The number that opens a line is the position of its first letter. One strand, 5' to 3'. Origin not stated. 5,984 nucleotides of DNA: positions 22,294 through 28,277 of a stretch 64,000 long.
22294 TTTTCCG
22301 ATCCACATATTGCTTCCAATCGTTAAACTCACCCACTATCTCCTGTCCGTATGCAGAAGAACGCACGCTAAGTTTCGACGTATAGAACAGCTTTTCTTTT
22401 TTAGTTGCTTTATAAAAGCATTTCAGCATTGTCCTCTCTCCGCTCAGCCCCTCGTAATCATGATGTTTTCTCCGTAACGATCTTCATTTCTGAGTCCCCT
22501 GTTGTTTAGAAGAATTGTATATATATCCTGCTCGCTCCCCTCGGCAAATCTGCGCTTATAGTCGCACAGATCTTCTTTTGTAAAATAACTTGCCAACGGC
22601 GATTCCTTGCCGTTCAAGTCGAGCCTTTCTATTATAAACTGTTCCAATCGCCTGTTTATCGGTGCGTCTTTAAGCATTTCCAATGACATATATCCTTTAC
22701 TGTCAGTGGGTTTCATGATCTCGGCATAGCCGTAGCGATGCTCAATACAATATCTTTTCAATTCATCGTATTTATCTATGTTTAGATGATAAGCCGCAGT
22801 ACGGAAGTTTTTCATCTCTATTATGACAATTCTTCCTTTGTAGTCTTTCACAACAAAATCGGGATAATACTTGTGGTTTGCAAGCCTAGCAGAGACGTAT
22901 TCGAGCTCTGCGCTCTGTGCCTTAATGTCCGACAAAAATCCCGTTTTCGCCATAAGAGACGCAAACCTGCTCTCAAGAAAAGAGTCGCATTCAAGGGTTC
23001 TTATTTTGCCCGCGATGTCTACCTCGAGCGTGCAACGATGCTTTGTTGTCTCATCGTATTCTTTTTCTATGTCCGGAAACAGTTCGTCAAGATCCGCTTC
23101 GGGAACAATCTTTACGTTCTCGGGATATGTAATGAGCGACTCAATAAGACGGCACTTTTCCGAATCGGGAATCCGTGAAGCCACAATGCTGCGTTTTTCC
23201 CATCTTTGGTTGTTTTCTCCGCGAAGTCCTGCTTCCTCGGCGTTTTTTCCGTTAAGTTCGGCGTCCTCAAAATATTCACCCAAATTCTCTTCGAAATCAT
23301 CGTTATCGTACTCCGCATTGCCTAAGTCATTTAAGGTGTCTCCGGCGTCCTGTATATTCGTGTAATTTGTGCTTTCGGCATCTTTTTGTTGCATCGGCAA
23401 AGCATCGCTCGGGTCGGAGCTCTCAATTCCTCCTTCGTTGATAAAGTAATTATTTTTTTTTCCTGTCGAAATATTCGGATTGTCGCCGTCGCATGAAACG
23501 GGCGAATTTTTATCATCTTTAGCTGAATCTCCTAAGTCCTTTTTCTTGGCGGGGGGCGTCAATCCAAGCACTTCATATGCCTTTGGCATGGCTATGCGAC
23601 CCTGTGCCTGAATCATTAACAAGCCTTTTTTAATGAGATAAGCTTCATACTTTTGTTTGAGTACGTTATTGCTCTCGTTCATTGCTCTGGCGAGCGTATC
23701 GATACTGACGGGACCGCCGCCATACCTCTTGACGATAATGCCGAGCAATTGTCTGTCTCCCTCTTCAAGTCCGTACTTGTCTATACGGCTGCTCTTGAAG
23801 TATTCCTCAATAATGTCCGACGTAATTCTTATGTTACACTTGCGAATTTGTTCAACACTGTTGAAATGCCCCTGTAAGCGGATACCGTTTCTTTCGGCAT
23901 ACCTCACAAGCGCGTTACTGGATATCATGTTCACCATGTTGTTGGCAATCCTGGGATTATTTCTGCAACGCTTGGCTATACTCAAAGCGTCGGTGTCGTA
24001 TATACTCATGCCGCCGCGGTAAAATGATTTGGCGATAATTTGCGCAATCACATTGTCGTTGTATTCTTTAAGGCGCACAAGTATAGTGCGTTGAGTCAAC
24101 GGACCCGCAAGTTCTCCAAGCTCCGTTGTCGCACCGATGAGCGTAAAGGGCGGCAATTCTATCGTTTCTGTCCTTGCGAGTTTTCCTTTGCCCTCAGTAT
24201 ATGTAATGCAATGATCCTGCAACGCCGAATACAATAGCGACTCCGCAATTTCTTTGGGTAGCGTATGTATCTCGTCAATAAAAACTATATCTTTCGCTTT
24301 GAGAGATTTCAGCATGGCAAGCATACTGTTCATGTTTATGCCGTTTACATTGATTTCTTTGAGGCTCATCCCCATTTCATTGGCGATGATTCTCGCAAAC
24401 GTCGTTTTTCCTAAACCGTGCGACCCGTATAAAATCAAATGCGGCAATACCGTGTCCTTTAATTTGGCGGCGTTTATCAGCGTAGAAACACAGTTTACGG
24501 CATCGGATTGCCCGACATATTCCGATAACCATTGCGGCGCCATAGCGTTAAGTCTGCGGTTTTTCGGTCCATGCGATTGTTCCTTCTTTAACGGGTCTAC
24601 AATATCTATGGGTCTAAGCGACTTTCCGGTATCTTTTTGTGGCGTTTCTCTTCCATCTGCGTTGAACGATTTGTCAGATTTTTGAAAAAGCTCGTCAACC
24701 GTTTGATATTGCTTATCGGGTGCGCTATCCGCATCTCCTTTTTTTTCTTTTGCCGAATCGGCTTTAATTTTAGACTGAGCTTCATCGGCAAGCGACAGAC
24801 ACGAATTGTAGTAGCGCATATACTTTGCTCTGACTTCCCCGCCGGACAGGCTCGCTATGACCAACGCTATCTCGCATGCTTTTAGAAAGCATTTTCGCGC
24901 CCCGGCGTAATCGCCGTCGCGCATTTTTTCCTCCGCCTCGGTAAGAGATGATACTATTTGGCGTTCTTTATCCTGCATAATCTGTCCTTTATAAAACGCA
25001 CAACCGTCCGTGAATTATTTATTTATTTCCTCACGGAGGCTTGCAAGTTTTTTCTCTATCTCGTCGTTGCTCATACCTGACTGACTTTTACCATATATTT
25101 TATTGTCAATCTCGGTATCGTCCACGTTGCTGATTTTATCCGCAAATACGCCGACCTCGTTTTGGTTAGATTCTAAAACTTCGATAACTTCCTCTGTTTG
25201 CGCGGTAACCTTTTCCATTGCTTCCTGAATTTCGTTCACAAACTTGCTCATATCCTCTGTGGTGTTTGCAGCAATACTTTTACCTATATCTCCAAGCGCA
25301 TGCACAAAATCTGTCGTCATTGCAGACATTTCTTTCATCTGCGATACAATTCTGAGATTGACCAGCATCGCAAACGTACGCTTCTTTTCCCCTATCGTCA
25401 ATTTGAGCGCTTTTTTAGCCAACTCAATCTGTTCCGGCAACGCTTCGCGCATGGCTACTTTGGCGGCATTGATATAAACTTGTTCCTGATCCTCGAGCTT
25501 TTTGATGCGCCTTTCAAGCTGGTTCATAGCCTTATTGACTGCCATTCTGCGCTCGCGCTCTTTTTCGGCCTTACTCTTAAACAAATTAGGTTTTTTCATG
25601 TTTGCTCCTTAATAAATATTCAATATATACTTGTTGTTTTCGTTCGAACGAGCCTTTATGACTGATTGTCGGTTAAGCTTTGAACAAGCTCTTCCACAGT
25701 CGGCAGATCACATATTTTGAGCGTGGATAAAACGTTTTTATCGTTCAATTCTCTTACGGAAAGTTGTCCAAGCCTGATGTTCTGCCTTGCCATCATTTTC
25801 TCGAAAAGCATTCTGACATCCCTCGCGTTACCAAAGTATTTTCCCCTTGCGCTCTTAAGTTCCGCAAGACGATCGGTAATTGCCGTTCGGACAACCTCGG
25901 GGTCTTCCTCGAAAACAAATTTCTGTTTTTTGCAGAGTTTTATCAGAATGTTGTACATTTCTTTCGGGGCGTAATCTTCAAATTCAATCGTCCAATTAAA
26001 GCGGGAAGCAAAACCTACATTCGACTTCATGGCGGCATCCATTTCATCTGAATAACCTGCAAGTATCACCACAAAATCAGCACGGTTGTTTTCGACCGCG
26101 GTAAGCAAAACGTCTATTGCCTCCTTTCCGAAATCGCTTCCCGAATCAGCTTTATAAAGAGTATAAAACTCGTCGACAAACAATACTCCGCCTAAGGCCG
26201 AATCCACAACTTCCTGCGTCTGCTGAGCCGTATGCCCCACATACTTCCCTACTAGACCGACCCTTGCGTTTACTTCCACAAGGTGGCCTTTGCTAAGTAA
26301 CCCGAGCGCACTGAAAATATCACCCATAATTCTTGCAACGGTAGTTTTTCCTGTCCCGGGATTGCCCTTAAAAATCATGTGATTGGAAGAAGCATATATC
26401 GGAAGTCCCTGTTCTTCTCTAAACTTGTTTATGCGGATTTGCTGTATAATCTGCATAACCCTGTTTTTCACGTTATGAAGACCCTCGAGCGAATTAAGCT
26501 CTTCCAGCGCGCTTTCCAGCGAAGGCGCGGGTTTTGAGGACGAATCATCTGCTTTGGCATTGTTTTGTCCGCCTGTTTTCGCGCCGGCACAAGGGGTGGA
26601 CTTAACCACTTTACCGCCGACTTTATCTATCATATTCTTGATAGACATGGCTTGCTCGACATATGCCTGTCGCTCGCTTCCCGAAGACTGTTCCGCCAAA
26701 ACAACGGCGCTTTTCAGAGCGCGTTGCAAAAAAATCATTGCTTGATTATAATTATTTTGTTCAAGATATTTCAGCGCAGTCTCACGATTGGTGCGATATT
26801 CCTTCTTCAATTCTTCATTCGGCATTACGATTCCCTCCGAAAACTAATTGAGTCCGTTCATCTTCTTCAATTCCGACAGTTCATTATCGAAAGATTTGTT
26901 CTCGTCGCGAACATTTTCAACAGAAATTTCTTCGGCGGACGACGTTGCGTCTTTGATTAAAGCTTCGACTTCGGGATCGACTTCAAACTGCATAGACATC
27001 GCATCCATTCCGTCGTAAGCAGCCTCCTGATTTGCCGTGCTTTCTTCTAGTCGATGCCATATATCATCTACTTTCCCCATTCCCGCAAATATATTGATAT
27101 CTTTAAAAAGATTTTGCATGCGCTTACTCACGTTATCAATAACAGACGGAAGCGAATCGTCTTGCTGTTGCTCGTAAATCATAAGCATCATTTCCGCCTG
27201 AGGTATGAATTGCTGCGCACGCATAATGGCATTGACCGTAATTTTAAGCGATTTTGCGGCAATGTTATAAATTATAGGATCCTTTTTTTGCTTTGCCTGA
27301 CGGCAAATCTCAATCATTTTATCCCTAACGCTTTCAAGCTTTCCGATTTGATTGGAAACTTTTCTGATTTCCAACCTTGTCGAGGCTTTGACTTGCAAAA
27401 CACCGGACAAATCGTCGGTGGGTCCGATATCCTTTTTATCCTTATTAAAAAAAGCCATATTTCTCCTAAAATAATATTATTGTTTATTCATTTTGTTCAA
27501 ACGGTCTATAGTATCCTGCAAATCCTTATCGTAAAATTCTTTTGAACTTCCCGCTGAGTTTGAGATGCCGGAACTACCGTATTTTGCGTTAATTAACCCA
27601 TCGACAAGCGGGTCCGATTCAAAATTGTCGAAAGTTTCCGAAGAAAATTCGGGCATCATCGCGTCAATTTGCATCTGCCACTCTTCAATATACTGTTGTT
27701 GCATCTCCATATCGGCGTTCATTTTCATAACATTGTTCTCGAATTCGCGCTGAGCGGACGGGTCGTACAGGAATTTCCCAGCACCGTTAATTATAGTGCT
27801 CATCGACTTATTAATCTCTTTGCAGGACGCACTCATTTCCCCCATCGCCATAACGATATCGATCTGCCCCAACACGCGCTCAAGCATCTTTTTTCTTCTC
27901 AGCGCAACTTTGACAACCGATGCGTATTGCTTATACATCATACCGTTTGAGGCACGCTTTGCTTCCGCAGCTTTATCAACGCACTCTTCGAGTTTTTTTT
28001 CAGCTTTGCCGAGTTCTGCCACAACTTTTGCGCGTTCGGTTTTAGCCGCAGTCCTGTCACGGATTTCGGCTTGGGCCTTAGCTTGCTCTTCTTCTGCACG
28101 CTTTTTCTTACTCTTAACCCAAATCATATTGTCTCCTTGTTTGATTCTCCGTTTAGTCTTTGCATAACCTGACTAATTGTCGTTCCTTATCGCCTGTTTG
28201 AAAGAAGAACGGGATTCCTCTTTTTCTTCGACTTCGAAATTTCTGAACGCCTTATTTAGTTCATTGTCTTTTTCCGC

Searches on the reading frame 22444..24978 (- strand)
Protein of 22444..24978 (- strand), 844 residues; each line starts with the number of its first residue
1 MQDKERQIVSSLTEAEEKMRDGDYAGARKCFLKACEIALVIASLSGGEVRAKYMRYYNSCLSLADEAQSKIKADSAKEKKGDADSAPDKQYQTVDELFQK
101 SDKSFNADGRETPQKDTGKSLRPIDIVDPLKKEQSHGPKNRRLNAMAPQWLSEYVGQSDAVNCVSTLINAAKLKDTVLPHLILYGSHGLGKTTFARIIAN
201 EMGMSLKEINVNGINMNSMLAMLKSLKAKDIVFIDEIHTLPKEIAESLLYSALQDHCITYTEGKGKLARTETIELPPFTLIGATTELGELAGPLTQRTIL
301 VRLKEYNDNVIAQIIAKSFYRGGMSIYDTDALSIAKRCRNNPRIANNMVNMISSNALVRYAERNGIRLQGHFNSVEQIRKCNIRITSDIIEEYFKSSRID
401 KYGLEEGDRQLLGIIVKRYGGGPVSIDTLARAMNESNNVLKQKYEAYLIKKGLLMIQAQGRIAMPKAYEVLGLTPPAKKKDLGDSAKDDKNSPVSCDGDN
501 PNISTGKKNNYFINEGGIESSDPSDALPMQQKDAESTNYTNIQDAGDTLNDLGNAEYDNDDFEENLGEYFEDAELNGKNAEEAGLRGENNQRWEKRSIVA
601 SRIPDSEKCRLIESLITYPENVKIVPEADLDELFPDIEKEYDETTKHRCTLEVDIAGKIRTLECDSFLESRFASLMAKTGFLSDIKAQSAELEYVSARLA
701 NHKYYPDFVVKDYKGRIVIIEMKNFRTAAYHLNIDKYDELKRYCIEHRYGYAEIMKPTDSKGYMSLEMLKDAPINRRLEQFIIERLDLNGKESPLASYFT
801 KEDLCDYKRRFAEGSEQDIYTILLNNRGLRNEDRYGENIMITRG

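Call 5: search_protein_families(library=pfam, proteins=[window:22444-24978:-], max_evalue=0.01)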
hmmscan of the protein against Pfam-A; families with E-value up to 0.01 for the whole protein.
window:22444-24978:- (844 aa): 11 families
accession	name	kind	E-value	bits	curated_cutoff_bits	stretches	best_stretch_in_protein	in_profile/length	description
PF05496.18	RuvB_N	-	1.9e-41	141.9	27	1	147-298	2-153/159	Holliday junction DNA helicase RuvB P-loop domain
PF05491.19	RuvB_C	-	1.8e-15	57.1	24.7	1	401-471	1-71/72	RuvB C-terminal winged helix domain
PF00004.35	AAA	-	1.4e-13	51.8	21.2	1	181-297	1-122/131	ATPase family associated with various cellular activities (AAA)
PF07728.20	AAA_5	-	1.4e-05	25.6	22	1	180-288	1-125/139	AAA domain (dynein-related subfamily)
PF00910.28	RNA_helicase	-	5.7e-05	24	21.5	1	182-247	2-66/105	RNA helicase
PF17864.7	AAA_lid_4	-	7.3e-05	22.9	27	1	306-356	1-51/74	RuvB AAA lid domain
PF13173.12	AAA_14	-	0.0012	19.3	27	1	181-242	5-76/129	AAA domain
PF00158.32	Sigma54_activat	-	0.0054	16.9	20.2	0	157-207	4-51/168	Sigma-54 interaction domain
PF20720.3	nSTAND3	-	0.0068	16.5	27.2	0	180-236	19-73/155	Novel STAND NTPase 3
PF02367.23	TsaE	-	0.0072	16.7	26.6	0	170-205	17-48/128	Threonylcarbamoyl adenosine biosynthesis protein TsaE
PF05673.19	DUF815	-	0.0074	15.9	23.8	0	179-242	54-121/249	Protein of unknown function (DUF815)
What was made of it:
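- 22444..24978 (-): RuvB-like AAA+ with an N-terminal helical extension and a C-terminal nuclease-like domain (844 aa). This is the variable 'effector' position. RuvB_N and RuvB_C in Pfam (call 5).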

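Call 6: search_protein_families(library=padloc, proteins=[window:22444-24978:-], max_evalue=0.01)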
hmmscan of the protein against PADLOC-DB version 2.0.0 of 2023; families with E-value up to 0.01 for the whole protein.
window:22444-24978:- (844 aa): 6 families
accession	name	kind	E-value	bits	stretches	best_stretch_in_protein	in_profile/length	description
PDLC03838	DolB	-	1.6e-05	22.3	1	134-220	121-208/375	-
PDLC02196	IetA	-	0.00013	19.5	1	175-207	119-151/374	-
PDLC04140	mad8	-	0.0002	19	1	179-416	28-178/314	mads_8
PDLC04605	PDC-M37B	-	0.0025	14.9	1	178-218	304-344/518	-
PDLC03067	Specificity_I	-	0.0045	14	0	167-247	283-359/383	Type I specificity subunit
PDLC01994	RtcR_PspF1--CARF_AAA_HTH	-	0.0059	13.7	0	228-259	250-280/468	-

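Call 56: search_protein_families(library=phrogs, proteins=[window:22444-24978:-], max_evalue=0.001)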
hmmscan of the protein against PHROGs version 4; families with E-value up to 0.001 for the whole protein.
window:22444-24978:- (844 aa): 8 families
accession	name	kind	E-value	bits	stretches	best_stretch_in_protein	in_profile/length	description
phrog_5846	-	DNA, RNA and nucleotide metabolism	6e-23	82.7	2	146-249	10-115/380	clamp loader of DNA polymerase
phrog_168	-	DNA, RNA and nucleotide metabolism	1.4e-15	58.8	1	147-348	16-206/314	clamp loader of DNA polymerase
phrog_11838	-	DNA, RNA and nucleotide metabolism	1.4e-05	25.4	1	148-219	13-81/420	clamp loader of DNA polymerase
phrog_945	-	DNA, RNA and nucleotide metabolism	5.7e-05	23.9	1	660-725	10-65/145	endonuclease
phrog_7485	-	unknown function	6.7e-05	23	1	181-242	230-291/430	-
phrog_4871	-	other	0.00011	21.8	0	140-205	454-523/764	ATP-dependent protease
phrog_2376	-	other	0.00062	20.2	0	181-236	77-134/363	ATPase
phrog_10401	-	other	0.00092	19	0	149-211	436-493/667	ATPase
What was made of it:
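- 22444..24978 (-): PHROG endonuclease hit at 660-725 (call 56).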

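Call 81: search_solved_structures(query=window:22444-24978:-, max_evalue=0.001)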
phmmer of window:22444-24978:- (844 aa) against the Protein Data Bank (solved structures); distinct sequences matched with E-value up to 0.001: 19.
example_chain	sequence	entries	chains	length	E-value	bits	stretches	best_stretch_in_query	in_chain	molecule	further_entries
9dx4_A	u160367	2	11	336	3.6e-58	200.7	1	143-477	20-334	Holliday junction branch migration complex subunit RuvB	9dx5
9dx3_A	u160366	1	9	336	9.3e-58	199.4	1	143-477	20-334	Holliday junction branch migration complex subunit RuvB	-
7pbl_A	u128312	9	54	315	5.5e-56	193.5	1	146-473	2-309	Holliday junction ATP-dependent DNA helicase RuvB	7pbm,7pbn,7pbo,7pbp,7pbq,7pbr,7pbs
6blb_A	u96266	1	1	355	3.1e-53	184.4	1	144-478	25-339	Holliday junction ATP-dependent DNA helicase RuvB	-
7x7q_M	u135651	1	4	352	3.1e-53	184.4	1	144-478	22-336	Holliday junction ATP-dependent DNA helicase RuvB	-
7x5b_A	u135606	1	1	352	1.1e-52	182.6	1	144-478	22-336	Holliday junction ATP-dependent DNA helicase RuvB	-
8efv_D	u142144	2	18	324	1.5e-52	182.1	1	145-477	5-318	Holliday junction ATP-dependent DNA helicase RuvB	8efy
1ixs_B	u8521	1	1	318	2.2e-52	181.6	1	145-476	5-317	RuvB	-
7x7p_M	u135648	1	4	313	2.5e-52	181.4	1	145-475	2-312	Holliday junction ATP-dependent DNA helicase RuvB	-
1hqc_A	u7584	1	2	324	7.4e-52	179.8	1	145-477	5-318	RUVB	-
1in4_A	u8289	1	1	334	6.4e-50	173.4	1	145-476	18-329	HOLLIDAY JUNCTION DNA HELICASE RUVB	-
1in6_A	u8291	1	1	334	1.6e-49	172.1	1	145-476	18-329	HOLLIDAY JUNCTION DNA HELICASE RUVB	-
1in5_A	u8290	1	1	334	1.7e-49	172.1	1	145-476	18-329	HOLLIDAY JUNCTION DNA HELICASE RUVB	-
1ixr_C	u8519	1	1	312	1.9e-49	171.9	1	145-465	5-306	RuvB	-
1in7_A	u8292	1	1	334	2.9e-49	171.3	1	145-476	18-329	HOLLIDAY JUNCTION DNA HELICASE RUVB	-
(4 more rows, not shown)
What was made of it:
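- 22444..24978 (-): Full-length RuvB match in PDB, E 4e-58 (call 81).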

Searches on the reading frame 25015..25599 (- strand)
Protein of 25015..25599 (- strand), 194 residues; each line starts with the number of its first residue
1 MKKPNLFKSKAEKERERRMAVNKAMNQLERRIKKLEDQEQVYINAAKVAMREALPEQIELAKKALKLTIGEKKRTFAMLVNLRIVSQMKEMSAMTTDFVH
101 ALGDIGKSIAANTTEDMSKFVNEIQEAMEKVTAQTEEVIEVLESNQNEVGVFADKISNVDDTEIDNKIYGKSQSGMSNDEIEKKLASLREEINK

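Call 5: search_protein_families(library=pfam, proteins=[window:25015-25599:-], max_evalue=0.01)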
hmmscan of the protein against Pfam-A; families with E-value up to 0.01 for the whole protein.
window:25015-25599:- (194 aa): 1 family
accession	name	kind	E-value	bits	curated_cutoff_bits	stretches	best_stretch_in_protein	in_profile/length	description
PF03357.26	Snf7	-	0.0019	18.3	27.3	1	20-163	5-141/171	Snf7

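Call 6: search_protein_families(library=padloc, proteins=[window:25015-25599:-], max_evalue=0.01)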
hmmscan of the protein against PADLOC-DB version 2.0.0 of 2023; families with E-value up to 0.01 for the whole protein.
window:25015-25599:- (194 aa): 1 family
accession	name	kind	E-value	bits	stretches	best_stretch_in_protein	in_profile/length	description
PDLC00639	ZorA2|ZorA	-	0.0019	15.1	1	48-144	307-402/494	MotA/ExbB/TolQ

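Call 56: search_protein_families(library=phrogs, proteins=[window:25015-25599:-], max_evalue=0.001)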
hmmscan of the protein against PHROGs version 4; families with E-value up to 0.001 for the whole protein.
window:25015-25599:- (194 aa): 0 families

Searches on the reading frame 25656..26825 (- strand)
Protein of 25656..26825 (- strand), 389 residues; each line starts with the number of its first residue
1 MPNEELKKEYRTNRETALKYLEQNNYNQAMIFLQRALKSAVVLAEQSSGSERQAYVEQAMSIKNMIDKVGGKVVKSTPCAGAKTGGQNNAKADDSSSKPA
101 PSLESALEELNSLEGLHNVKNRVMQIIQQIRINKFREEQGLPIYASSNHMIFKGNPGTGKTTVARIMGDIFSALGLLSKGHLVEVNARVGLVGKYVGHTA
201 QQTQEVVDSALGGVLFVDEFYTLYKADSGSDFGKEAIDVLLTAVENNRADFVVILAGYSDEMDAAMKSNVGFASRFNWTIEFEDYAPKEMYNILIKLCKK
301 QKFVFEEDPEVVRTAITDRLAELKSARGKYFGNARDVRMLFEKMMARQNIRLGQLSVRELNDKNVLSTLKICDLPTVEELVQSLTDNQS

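Call 5: search_protein_families(library=pfam, proteins=[window:25656-26825:-], max_evalue=0.01)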
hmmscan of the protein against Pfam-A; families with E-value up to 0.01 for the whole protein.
window:25656-26825:- (389 aa): 6 families
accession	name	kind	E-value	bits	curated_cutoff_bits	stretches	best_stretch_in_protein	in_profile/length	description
PF00004.35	AAA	-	9.7e-15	55.6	21.2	1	150-267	1-119/131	ATPase family associated with various cellular activities (AAA)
PF17866.7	AAA_lid_6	-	1.6e-09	38.1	24.3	1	313-373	4-59/60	AAA lid domain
PF01078.27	Mg_chelatase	-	0.00035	20.5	20.3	1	142-191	16-63/207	Magnesium chelatase, subunit ChlI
PF20720.3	nSTAND3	-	0.00092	19.4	27.2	1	144-297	14-152/155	Novel STAND NTPase 3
PF05496.18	RuvB_N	-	0.0022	18.2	27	1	146-171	32-57/159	Holliday junction DNA helicase RuvB P-loop domain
PF13401.12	AAA_22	-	0.0083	16.9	27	0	148-168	6-26/130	AAA domain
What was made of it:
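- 25015..30104 (-): Upstream membrane-associated module: SPFH/Band_7_1 + Zn ribbon (335 aa), a 300-aa protein, three small helical Snf7/PspA-like proteins (216, 204, 194 aa) and a CbbX/EccA-type AAA+ (389 aa). Pfam (call 5).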

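Call 6: search_protein_families(library=padloc, proteins=[window:25656-26825:-], max_evalue=0.01)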
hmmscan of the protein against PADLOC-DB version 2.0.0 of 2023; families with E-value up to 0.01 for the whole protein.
window:25656-26825:- (389 aa): 10 families
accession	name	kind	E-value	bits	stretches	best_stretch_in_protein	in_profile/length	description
PDLC04232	IetA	-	2.8e-09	34.8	1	105-256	77-222/330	-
PDLC02196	IetA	-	4e-09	34.4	1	53-299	36-266/374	-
PDLC03838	DolB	-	7.8e-06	23.4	1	265-348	283-366/375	-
PDLC02195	IetA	-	3.3e-05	21.4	1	118-225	111-209/395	-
PDLC00915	TRIP13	-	5.3e-05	20.8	1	149-210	65-125/302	TRIP13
PDLC00271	PtuA1|PtuA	-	0.00019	19.1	0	127-164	3-40/421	AAA ATPase domain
PDLC04231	IetA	-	0.00027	18.8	1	144-247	114-214/262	-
PDLC02913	ATPase_I-A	-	0.0011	16.2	1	123-173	50-100/508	-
PDLC04140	mad8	-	0.0037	14.8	1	141-321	18-130/314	mads_8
PDLC00299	PtuA1|PtuA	-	0.0043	14.1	1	111-168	49-96/535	AAA ATPase domain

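Call 80: search_solved_structures(query=window:25656-26825:-, max_evalue=0.00001)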
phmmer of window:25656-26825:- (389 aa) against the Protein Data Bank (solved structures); distinct sequences matched with E-value up to 0.00001: 3.
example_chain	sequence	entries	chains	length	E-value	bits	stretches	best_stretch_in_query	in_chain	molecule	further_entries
3zuh_A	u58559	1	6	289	1.2e-55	192.4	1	104-370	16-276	PROTEIN CBBX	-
3syk_A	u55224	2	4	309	1.2e-55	192.3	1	104-370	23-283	Protein CbbX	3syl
9lur_A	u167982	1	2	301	2.6e-44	155.1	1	103-366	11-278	ESX-1 secretion system protein EccA1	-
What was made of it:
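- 25015..30104 (-): CbbX E 1e-55 and EccA1 E 3e-44 (call 80).
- On ESCRT-III/Vps4 system (neighbouring genes): The AAA+ is CbbX/EccA1-type (call 80).
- Tried and rejected: Vps4 identity of the AAA+ is rejected; it is CbbX/EccA-type (call 80).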

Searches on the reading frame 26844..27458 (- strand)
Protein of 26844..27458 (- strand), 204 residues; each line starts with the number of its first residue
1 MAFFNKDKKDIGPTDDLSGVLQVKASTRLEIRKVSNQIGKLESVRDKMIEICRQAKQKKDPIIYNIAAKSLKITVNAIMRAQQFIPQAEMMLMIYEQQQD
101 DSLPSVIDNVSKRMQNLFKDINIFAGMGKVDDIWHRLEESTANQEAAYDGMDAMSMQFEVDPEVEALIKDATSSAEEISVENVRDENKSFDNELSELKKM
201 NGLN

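Call 5: search_protein_families(library=pfam, proteins=[window:26844-27458:-], max_evalue=0.01)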
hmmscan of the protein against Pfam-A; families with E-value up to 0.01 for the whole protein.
window:26844-27458:- (204 aa): 0 families

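Call 6: search_protein_families(library=padloc, proteins=[window:26844-27458:-], max_evalue=0.01)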
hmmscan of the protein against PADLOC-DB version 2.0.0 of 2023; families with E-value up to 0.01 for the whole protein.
window:26844-27458:- (204 aa): 1 family
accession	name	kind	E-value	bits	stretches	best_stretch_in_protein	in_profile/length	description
PDLC00321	PtuB1|PtuB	-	0.0034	15.2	1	36-127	82-170/223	Unknown function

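Call 56: search_protein_families(library=phrogs, proteins=[window:26844-27458:-], max_evalue=0.001)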
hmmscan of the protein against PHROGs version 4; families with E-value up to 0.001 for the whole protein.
window:26844-27458:- (204 aa): 0 families

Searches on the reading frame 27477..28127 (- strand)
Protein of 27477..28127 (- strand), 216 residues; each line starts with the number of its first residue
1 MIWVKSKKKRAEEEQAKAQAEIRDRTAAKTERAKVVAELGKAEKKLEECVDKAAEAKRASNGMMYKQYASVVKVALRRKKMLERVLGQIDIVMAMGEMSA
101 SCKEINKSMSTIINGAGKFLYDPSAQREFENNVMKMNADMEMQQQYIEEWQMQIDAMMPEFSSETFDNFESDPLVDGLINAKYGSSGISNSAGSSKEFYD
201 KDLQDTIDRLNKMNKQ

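Call 5: search_protein_families(library=pfam, proteins=[window:27477-28127:-], max_evalue=0.01)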
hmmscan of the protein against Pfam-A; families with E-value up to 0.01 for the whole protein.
window:27477-28127:- (216 aa): 0 families

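Call 6: search_protein_families(library=padloc, proteins=[window:27477-28127:-], max_evalue=0.01)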
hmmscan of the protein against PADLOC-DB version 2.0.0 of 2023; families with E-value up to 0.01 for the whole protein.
window:27477-28127:- (216 aa): 1 family
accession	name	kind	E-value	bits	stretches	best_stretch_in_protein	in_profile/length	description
PDLC00512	JetC1|JetC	-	0.0073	12.4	1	9-163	710-861/1123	DUF3584 domain; MukB-like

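Call 56: search_protein_families(library=phrogs, proteins=[window:27477-28127:-], max_evalue=0.001)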
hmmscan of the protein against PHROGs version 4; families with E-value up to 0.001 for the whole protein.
window:27477-28127:- (216 aa): 0 families
